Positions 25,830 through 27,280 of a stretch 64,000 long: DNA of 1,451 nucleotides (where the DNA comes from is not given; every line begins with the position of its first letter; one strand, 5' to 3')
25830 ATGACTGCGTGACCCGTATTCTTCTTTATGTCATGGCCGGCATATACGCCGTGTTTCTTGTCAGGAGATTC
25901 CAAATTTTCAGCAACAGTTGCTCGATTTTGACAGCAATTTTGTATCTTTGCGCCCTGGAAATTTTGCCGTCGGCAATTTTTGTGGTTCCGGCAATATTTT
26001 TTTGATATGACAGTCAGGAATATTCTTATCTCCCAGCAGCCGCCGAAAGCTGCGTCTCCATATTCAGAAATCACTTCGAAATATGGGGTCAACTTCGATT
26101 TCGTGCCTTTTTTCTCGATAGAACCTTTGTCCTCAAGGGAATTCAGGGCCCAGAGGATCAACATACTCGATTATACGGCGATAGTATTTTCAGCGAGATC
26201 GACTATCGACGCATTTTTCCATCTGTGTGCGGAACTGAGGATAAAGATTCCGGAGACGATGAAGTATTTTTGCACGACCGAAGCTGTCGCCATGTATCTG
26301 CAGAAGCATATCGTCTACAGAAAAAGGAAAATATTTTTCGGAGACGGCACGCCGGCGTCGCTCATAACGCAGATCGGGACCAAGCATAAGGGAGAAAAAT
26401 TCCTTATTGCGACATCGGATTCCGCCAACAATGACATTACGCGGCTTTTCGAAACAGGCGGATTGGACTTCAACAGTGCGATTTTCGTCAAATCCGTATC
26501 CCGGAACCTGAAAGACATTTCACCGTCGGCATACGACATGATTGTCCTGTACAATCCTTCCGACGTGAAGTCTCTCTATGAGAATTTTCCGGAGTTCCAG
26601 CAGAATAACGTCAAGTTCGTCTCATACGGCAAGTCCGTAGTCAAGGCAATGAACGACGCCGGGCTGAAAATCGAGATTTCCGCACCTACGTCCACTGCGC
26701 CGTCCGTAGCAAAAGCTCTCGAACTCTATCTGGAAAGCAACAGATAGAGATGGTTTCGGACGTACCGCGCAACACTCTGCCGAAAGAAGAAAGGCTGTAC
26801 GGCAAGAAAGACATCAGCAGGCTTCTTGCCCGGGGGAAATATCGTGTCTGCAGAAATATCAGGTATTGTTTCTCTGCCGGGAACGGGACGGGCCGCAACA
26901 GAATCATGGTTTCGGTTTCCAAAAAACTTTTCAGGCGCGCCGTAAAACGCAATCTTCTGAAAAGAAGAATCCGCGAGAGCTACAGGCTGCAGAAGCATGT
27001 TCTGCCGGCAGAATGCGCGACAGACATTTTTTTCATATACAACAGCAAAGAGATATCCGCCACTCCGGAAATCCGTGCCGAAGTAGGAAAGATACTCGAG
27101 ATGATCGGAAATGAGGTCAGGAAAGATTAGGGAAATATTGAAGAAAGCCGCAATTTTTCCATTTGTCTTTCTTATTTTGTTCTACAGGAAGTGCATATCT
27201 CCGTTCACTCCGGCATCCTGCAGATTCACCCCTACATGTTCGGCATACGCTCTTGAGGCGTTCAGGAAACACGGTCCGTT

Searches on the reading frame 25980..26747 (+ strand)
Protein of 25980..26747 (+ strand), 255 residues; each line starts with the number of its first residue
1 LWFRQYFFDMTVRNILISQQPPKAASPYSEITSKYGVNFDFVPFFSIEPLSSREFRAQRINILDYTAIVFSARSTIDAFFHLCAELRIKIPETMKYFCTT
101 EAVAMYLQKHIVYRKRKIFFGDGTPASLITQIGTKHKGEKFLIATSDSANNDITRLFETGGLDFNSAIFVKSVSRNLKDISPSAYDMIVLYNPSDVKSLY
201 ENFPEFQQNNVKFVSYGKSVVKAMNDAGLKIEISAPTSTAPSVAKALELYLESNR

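Call 7: search_protein_families(library=pfam, proteins=[window:25980-26747:+])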
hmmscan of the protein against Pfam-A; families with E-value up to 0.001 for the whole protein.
window:25980-26747:+ (255 aa): 1 family
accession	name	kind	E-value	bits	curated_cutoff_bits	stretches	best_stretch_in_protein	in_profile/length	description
PF02602.20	HEM4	-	2.5e-21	76.3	27.5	1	28-242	3-228/231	Uroporphyrinogen-III synthase HemD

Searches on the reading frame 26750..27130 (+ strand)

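Call 11: search_protein_families(library=pfam, proteins=[window:26750-27130:+], max_evalue=0.01)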
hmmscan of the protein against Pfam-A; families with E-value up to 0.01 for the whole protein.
window:26750-27130:+ (126 aa): 1 family
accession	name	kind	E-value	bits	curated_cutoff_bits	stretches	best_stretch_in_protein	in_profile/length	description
PF00825.24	Ribonuclease_P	-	8.3e-18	64.9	22.3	1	10-118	1-107/109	Ribonuclease P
